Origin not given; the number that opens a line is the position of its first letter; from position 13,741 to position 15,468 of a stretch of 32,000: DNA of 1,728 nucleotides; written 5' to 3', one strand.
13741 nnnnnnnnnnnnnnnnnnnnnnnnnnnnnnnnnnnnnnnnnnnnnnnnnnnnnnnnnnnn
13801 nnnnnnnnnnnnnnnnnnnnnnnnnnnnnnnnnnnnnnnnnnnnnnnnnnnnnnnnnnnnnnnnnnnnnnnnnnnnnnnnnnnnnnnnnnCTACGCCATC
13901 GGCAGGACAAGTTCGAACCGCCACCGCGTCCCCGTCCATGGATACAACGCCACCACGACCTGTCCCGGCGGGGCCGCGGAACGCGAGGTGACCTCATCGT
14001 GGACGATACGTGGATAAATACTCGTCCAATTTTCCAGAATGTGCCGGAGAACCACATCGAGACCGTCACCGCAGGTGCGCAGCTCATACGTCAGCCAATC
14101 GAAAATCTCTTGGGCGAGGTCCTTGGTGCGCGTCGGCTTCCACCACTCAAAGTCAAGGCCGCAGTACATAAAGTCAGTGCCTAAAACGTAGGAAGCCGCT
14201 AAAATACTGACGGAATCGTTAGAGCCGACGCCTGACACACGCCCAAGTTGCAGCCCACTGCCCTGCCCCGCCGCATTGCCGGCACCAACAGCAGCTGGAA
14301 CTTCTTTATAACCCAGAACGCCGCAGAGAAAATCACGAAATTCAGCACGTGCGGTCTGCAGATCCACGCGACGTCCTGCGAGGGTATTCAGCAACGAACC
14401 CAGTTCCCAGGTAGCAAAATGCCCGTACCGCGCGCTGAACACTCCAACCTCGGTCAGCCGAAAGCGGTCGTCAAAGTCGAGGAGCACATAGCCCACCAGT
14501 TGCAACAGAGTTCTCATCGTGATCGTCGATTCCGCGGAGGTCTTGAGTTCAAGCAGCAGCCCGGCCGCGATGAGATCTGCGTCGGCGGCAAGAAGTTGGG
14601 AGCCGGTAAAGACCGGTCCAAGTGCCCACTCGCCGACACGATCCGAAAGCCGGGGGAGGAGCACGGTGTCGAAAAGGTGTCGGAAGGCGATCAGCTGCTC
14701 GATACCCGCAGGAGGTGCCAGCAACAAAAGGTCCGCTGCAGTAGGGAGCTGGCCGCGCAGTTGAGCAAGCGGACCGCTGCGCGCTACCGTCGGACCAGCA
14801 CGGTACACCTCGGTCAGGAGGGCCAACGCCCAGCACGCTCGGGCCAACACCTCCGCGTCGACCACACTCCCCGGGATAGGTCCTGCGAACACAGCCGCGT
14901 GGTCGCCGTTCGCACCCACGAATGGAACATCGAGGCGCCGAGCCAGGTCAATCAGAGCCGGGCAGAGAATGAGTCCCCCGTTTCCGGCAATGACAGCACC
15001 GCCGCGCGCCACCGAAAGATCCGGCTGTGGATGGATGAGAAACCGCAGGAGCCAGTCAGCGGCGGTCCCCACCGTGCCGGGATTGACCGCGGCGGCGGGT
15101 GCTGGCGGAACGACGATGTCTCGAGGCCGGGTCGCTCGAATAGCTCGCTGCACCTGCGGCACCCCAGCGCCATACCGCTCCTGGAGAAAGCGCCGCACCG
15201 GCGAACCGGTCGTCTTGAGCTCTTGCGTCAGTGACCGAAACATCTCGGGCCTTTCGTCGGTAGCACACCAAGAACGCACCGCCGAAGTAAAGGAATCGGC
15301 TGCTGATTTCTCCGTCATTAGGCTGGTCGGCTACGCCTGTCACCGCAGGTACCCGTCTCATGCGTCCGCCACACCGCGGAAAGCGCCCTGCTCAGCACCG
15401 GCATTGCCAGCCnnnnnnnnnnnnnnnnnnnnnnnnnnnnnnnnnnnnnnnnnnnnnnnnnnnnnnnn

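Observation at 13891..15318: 475-aa ORF with a RecB/Cas4-type PD-(D/E)XK signature: candidate stand-alone nuclease of unknown biology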

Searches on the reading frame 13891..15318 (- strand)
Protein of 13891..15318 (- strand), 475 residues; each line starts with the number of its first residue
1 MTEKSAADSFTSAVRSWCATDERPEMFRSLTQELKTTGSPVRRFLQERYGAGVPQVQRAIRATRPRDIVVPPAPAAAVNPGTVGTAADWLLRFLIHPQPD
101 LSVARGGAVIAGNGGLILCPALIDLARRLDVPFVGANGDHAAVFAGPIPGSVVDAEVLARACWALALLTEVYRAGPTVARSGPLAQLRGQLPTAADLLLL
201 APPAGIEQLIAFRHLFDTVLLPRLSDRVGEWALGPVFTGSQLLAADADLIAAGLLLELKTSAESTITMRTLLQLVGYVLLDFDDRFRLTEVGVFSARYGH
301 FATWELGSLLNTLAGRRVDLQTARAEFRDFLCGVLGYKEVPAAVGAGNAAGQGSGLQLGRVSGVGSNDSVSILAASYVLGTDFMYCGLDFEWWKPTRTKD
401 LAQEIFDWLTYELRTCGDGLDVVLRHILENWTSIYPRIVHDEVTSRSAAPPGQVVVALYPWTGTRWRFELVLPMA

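Call 4: search_protein_families(library=pfam, proteins=[window:13891-15318:-], max_evalue=10)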
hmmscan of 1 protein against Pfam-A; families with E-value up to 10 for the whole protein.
window:13891-15318:- (475 aa): 0 families

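Call 5: search_protein_families(library=ncbifam, proteins=[window:13891-15318:-], max_evalue=10)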
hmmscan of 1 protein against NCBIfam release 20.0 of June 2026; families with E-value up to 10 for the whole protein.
window:13891-15318:- (475 aa): 0 families

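Call 6: search_protein_families(library=padloc, proteins=[window:13891-15318:-], max_evalue=10)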
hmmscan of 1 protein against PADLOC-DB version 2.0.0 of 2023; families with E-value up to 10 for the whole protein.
window:13891-15318:- (475 aa): 0 families

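Call 10: find_homologous_proteins(query=window:13891-15318:-, max_evalue=0.001)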
Query window:13891-15318:- (475 aa): 336 proteins with E <= 0.001 among 8000 candidates; the best 120 are listed.
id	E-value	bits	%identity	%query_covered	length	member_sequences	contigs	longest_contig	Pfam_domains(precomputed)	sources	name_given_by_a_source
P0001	1.1e-291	985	98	95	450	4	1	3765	-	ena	-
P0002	4.1e-113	397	62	65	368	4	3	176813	-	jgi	-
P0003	8.2e-102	359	56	65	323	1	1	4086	-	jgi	jgi:hypothetical protein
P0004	1.7e-100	355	56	64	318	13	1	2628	-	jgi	jgi:hypothetical protein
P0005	9.0e-99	349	54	66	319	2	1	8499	-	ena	-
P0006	9.1e-96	339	53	66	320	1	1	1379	-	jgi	-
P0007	1.8e-95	338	54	66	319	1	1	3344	-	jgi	jgi:hypothetical protein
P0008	3.1e-94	334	56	65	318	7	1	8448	-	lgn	-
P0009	3.8e-93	331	53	64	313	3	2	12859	-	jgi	jgi:hypothetical protein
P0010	5.5e-93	330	57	59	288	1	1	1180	-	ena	-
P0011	1.6e-92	329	53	65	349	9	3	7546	-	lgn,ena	-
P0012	2.7e-92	328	53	64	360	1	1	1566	-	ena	-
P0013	3.0e-92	328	54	64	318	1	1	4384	-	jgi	jgi:hypothetical protein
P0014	3.1e-92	328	52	65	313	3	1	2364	-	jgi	jgi:hypothetical protein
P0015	3.8e-92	327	54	64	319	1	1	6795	-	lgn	-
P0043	5.4e-86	307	52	64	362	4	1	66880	-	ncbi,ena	-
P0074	2.0e-83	299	52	64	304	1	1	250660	-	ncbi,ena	-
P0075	2.1e-83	299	52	64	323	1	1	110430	-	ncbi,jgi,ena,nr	ncbi:MAG TPA: hypothetical protein VMG38_00645 [Trebonia sp.]|nr:hypothetical protein [Trebonia sp.]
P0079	3.5e-83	298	50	65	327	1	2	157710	-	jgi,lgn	-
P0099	2.1e-82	295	50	64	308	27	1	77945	-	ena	-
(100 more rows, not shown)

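Call 11: search_solved_structures(query=window:13891-15318:-, max_evalue=10)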
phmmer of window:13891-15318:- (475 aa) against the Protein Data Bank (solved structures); distinct sequences matched with E-value up to 10: 1.
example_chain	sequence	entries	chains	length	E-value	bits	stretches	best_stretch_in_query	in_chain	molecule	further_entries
1g9l_A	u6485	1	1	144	1.6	10.4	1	173-219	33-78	POLYADENYLATE-BINDING PROTEIN 1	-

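Call 12: search_protein_families(library=phrogs, proteins=[window:13891-15318:-], max_evalue=10)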
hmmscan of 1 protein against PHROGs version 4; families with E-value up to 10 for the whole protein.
window:13891-15318:- (475 aa): 1 family
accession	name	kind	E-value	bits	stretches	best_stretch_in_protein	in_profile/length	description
phrog_34041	-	unknown function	0.00074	19.8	1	232-297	212-279/354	-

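Call 15: find_related_loci(query=A1, collection=genome_contigs, flank=6000)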
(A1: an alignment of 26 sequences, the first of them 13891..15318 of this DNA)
Query A1 (475 aa) in genome_contigs; peptide patterns used: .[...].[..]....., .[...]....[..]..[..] (x = any residue, [..] = any of these).
64 stretches matched a pattern; 17 encode a relative of the query (tblastn E <= 1e-3); 16 distinct loci.
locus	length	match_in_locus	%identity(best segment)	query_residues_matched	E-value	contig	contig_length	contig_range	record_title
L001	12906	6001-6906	53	30-331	6e-92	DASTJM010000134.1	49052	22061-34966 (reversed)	MAG TPA_asm: Streptosporangiaceae bacterium isolate SMAG_U1528 k141_673028, whole genome shotgun sequence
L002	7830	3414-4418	49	20-331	5e-81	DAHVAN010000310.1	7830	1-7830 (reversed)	MAG TPA_asm: Actinobacteria bacterium isolate clean1703 k141_61797, whole genome shotgun sequence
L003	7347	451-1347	51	29-331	4e-81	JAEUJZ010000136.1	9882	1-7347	MAG: Myxococcales bacterium isolate new MAG-82 k141_2850983, whole genome shotgun sequence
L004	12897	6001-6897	49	30-331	2e-80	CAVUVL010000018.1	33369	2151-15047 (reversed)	MAG: uncultured Solirubrobacterales bacterium isolate MFD01138.bin.2.94 genome assembly, contig: contig_75989, whole gen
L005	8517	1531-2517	47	29-331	2e-75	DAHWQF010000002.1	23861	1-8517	MAG TPA_asm: Acidimicrobiaceae bacterium isolate clean1446 NODE_2_length_23861_cov_3.857173, whole genome shotgun sequen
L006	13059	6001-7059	44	19-331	6e-69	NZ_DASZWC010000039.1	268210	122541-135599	MAG: Amycolatopsis sp. isolate SMAG_U6147 k141_723430, whole genome shotgun sequence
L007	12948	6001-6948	52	30-331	9e-91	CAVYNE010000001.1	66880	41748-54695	MAG: uncultured Actinomycetes bacterium isolate MFD05705.bin.2.99 genome assembly, contig: contig_11210, whole genome sh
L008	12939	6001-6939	40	29-331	3e-48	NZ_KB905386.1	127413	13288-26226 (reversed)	Sciscionella marina DSM 45152 A37UDRAFT_scaffold_14.15, whole genome shotgun sequence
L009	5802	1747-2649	40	29-331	7e-45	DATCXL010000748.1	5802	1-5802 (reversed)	MAG TPA_asm: Mycobacteriales bacterium isolate SMAG_U7438 k141_613081, whole genome shotgun sequence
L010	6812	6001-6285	59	239-332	1e-27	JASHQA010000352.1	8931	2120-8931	MAG: Streptosporangiaceae bacterium isolate JOPF063 JOPF_NEAR_contig_1106338, whole genome shotgun sequence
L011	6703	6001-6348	46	206-311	1e-21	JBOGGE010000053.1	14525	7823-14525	MAG: Acidimicrobiales bacterium isolate TC-S_metabat2.bin.559 k127_5175891, whole genome shotgun sequence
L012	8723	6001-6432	42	154-299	5e-17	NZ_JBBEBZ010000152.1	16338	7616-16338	MAG: Nitriliruptor sp. isolate LejiaF_72_70 Lejia_F_5109_length_16338_cov_45, whole genome shotgun sequence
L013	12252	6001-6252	47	28-112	2e-15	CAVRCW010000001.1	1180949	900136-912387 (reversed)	MAG: uncultured Actinomycetota bacterium isolate MFD03399.bin.1.15 genome assembly, contig: contig_10648, whole genome s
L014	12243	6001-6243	50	21-102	9e-14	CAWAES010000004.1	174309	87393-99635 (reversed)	MAG: uncultured Actinomycetes bacterium isolate MFD00731.bin.3.52 genome assembly, contig: contig_17190, whole genome sh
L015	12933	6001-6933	28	29-332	5e-13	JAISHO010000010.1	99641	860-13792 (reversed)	MAG: Propionibacteriaceae bacterium isolate Hm464_bin178 k119_2683534, whole genome shotgun sequence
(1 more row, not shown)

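Call 17: search_solved_structures(query=A2, max_evalue=10, show_alignments=3)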
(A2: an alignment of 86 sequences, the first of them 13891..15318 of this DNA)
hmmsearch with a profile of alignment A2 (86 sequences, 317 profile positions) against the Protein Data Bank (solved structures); distinct sequences matched with E-value up to 10: 0.

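Call 20: find_encoding_contigs(protein=P0074, flank=8000, max_places=2)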
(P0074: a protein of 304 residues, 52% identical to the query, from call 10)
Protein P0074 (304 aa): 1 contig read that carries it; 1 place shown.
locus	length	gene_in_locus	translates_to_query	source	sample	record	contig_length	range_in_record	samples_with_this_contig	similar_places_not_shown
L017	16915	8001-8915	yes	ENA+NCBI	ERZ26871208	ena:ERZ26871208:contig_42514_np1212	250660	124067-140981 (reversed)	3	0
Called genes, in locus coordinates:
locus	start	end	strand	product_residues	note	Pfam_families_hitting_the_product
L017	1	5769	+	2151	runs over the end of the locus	PF00270:DEAD, PF00271:Helicase_C, PF09369:MZB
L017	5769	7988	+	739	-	PF00580:UvrD-helicase, PF13245:AAA_19, PF13361:UvrD_C, PF13538:UvrD_C_2 (faint)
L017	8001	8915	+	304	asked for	-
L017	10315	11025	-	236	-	-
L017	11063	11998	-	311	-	PF02481:DNA_processg_A, PF18306:LDcluster4 (faint)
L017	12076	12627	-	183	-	PF06250:YhcG_C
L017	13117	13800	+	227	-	-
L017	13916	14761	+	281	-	PF01381:HTH_3 (weak), PF13560:HTH_31, PF19054:DUF5753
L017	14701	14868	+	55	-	PF04149:DUF397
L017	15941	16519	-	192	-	-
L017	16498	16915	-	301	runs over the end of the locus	-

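Call 21: find_encoding_contigs(protein=P0002, flank=8000, max_places=2)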
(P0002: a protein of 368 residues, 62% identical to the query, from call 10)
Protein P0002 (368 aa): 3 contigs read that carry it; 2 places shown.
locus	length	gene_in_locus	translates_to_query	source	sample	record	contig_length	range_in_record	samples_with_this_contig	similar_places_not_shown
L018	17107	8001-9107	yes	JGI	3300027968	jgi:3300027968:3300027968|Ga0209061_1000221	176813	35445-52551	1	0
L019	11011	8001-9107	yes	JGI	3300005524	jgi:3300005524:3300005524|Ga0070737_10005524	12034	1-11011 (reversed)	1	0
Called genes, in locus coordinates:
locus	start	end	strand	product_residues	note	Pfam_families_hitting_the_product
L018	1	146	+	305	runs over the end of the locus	PF07804:HipA_C (faint)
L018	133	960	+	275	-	-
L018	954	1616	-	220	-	PF01612:DNA_pol_A_exo1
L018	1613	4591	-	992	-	PF04313:HSDR_N, PF00270:DEAD (weak), PF04851:ResIII, PF18766:SWI2_SNF2, PF22679:T1R_D3-like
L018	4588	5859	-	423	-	PF01420:Methylase_S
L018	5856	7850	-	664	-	PF12161:HsdM_N, PF02384:N6_Mtase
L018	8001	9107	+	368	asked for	-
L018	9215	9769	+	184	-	PF28549:NDPSase_N (faint), PF00293:NUDIX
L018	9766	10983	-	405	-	PF13560:HTH_31 (weak)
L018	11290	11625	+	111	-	-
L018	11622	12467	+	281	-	PF04672:Methyltransf_19, PF08242:Methyltransf_12 (weak), PF13649:Methyltransf_25 (weak)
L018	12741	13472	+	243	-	PF00392:GntR, PF13545:HTH_Crp_2 (faint), PF07702:UTRA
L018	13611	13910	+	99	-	-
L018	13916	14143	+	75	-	-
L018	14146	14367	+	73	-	-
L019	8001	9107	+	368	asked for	-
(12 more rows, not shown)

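Call 22: find_encoding_contigs(protein=P0079, flank=8000, max_places=2)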
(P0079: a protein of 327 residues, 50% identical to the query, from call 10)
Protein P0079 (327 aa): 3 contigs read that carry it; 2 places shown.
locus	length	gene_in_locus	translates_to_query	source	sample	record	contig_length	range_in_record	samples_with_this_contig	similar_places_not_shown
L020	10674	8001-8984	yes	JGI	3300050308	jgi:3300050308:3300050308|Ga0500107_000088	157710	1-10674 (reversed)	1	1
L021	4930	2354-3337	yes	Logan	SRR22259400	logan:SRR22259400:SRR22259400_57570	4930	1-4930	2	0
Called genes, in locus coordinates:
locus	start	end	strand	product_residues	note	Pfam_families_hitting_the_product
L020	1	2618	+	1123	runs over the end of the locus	PF05593:RHS_repeat, PF25023:TEN_YD-shell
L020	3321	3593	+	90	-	-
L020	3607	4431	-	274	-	-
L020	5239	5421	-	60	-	-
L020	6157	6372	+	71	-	-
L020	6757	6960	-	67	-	-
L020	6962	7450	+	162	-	PF02534:T4SS-DNA_transf (weak), PF10412:TrwB_AAD_bind (weak), PF12696:TraG-D_C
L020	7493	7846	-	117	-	-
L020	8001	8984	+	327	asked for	-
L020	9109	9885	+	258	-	-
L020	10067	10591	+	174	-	-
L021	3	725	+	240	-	?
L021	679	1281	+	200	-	-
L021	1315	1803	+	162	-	PF02534:T4SS-DNA_transf (weak), PF10412:TrwB_AAD_bind (weak), PF12696:TraG-D_C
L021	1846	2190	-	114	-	-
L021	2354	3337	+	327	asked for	-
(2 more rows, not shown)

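Call 23: predict_structure(alignment_id=A2)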
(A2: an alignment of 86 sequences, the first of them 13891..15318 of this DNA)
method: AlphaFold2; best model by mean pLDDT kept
length: 475 residues; sequences in the alignment: 86
mean_pLDDT: 78.9   pTM: 0.72
mean pLDDT of the five models: 78.9, 77.7, 77.6, 77.1, 70.7
residues with pLDDT >= 90: 251; 70-90: 65; 50-70: 99; < 50: 60
segments of 3 or more residues with pLDDT < 50: 13-24, 340-367, 434-444, 446-448
pLDDT, mean of each block of 10 residues (from residue 1): 56 42 62 93 97 95 89 91 95 94 92 93 96 67 88 97 98 92 95 98 97 96 95 84 84 94 88 96 94 93 97 98 96 73 33 31 42 57 68 56 64 55 62 47 49 68 69 66
secondary structure, 60 per line:
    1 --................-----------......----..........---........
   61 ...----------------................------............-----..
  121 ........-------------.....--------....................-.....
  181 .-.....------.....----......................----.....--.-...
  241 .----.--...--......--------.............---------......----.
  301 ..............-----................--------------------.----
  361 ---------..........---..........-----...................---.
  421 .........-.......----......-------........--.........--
elements in order: H3-18 H30-35 H40-49 H53-63 H80-95 H102-113 H119-128 E142-146 H155-174 H176-181 H183-187 H194-198 H203-224 E229-233 H238-241 E249-251 E254-259 H268-280 E290-295 E300-305 H306-314 H320-335 E370-379 E383-392 H398-416 H420-429 H431-437 H442-447 E455-462 E465-473

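Call 24: find_encoding_contigs(protein=P0075, flank=8000, max_places=1)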
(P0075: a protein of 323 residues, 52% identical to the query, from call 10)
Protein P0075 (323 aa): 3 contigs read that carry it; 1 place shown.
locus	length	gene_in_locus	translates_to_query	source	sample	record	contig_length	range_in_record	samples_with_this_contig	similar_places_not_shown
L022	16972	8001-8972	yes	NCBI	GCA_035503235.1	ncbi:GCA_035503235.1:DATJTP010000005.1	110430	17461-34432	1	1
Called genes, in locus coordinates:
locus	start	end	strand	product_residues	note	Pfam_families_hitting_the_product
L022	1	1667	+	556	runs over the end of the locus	PF08448:PAS_4 (weak), PF13185:GAF_2 (faint), PF01590:GAF (weak), PF07228:SpoIIE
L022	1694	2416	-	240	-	PF00392:GntR, PF07729:FCD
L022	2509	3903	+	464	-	PF00083:Sugar_tr, PF07690:MFS_1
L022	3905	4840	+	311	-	PF00701:DHDPS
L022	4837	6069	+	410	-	PF13859:BNR_3, PF13088:BNR_2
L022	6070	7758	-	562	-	PF08448:PAS_4, PF13188:PAS_8 (weak), PF01590:GAF (weak), PF13185:GAF_2 (weak), PF07228:SpoIIE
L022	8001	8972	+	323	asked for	-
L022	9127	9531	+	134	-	-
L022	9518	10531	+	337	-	-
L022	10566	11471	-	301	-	PF04542:Sigma70_r2, PF08281:Sigma70_r4_2 (weak)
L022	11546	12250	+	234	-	PF02525:Flavodoxin_2, PF03358:FMN_red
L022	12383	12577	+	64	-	PF08940:DUF1918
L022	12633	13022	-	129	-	-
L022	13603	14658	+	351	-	PF00355:Rieske, PF19112:VanA_C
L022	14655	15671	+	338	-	PF00111:Fer2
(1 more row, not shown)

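Call 25: find_encoding_contigs(protein=P0099, flank=8000, max_places=1)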
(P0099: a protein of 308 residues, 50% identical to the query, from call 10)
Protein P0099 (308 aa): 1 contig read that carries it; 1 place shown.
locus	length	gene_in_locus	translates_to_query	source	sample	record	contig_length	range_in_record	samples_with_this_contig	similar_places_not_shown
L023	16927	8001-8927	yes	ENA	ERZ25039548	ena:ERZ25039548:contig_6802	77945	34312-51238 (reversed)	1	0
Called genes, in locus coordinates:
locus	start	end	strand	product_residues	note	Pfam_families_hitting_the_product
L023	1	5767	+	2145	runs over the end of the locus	PF00270:DEAD, PF00271:Helicase_C, PF09369:MZB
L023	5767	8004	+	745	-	PF00580:UvrD-helicase, PF13245:AAA_19, PF13361:UvrD_C, PF13538:UvrD_C_2 (faint)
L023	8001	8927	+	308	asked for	-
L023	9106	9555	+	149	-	-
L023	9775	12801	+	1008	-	PF14338:Mrr_N (weak), PF28530:DUF8426, PF00004:AAA (faint), PF07728:AAA_5, PF28529:McrB_lid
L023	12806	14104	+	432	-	PF10117:McrBC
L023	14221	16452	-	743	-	PF14520:HHH_5 (weak), PF00176:SNF2-rel_dom, PF04851:ResIII (weak), PF00271:Helicase_C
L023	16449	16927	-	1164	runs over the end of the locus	PF00176:SNF2-rel_dom, PF00270:DEAD (weak), PF04851:ResIII, PF00271:Helicase_C, PF13020:NOV_C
